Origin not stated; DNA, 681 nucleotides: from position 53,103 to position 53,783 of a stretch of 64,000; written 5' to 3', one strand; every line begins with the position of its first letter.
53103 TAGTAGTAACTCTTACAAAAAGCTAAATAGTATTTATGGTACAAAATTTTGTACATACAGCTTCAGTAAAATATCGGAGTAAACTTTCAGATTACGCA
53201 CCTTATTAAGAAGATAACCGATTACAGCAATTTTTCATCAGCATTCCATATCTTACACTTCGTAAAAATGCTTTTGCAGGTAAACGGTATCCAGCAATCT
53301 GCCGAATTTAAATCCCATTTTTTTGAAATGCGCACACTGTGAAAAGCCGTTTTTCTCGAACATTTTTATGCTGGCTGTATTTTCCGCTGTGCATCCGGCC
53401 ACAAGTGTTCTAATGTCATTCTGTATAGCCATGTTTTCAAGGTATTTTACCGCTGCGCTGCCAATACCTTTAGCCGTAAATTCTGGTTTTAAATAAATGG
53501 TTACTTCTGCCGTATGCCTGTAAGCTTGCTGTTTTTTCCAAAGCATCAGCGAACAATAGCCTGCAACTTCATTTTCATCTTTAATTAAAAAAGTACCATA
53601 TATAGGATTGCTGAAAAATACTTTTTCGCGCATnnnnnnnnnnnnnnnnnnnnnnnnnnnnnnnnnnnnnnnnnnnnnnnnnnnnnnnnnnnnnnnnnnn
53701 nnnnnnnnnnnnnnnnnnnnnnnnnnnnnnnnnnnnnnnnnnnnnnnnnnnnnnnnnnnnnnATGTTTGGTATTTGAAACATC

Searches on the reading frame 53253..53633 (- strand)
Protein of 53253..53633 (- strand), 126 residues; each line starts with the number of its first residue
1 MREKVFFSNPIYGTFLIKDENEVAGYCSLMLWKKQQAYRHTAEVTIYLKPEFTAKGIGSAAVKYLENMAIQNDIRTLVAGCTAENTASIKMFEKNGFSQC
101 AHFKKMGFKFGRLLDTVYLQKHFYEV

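Call 64: search_protein_families(library=pfam, proteins=[window:53253-53633:-], max_evalue=0.001)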
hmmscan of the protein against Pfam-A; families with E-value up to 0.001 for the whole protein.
window:53253-53633:- (126 aa): 6 families
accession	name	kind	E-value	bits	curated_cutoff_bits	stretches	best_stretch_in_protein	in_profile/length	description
PF00583.31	Acetyltransf_1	-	3e-16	60.2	20.7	1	10-97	31-116/116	Acetyltransferase (GNAT) family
PF13420.13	Acetyltransf_4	-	4.1e-13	50.1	24.3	1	15-116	52-153/155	Acetyltransferase (GNAT) domain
PF13302.13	Acetyltransf_3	-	3.6e-11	44.4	25.4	1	12-97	54-137/138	Acetyltransferase (GNAT) domain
PF13508.13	Acetyltransf_7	-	3.8e-09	37.2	27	1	14-98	5-83/84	Acetyltransferase (GNAT) domain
PF08445.16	FR47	-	7.6e-06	26.3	22.1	1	45-100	26-80/86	FR47-like protein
PF13673.13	Acetyltransf_10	-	0.00094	19.6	23.6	0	9-101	28-111/128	Acetyltransferase (GNAT) domain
